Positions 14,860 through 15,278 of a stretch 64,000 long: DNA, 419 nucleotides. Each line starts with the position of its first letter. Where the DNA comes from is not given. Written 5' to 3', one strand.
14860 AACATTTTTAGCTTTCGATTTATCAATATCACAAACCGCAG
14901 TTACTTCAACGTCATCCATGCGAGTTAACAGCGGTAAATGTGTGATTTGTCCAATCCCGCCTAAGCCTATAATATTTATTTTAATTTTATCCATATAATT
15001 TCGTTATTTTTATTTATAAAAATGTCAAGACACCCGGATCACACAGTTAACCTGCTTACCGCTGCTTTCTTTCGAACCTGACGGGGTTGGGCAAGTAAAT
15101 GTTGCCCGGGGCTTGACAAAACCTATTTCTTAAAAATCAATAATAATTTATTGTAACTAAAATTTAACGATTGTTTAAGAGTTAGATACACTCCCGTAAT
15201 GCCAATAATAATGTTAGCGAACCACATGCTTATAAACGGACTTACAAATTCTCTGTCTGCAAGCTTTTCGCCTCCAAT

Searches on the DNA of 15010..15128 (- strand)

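Call 44: build_rna_model(alignment_id=A2)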
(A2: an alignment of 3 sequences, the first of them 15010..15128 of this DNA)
Model R1 built from alignment A2 (3 sequences, 119 columns); structure: RNAalifold consensus.
model positions 118; base pairs 34; branch points 0; effective number of sequences 0.94; information 0.591 bits per position. Calibrated on 0.2 Mb of random sequence (short: E-values are rough).
structure used (alignment columns):
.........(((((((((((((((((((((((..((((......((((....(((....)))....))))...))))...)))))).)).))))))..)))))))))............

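Call 46: search_with_rna_model(model_id=R1, source=window, filters=off, max_evalue=10)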
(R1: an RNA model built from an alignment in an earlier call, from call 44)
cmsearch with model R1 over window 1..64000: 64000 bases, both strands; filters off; matches with E-value up to 10: 28.
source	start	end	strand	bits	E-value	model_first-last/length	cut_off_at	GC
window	15010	15128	-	130.6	4.6e-33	1-118/118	no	0.45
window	23485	23564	+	19.7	0.015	1-118/118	no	0.38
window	38099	38147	-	17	0.078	1-118/118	no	0.24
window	33623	33671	-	16.6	0.1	1-118/118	no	0.2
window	18169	18225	-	15.6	0.2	1-118/118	no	0.28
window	18894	18934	-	15.5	0.2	1-118/118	no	0.32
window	53206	53252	+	15.1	0.26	1-118/118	no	0.3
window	61895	61937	-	13.8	0.61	1-118/118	no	0.28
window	61898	61940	+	13.6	0.67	1-118/118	no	0.28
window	61608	61664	+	13.4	0.79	1-118/118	no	0.28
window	44949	45034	-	13.3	0.85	1-118/118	no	0.3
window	54006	54095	-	12.8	1.1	1-118/118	no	0.38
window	33715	33763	-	11.7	2.3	1-118/118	no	0.22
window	58443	58566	+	11.5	2.6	1-118/118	no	0.4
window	45872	45914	-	11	3.5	1-118/118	no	0.35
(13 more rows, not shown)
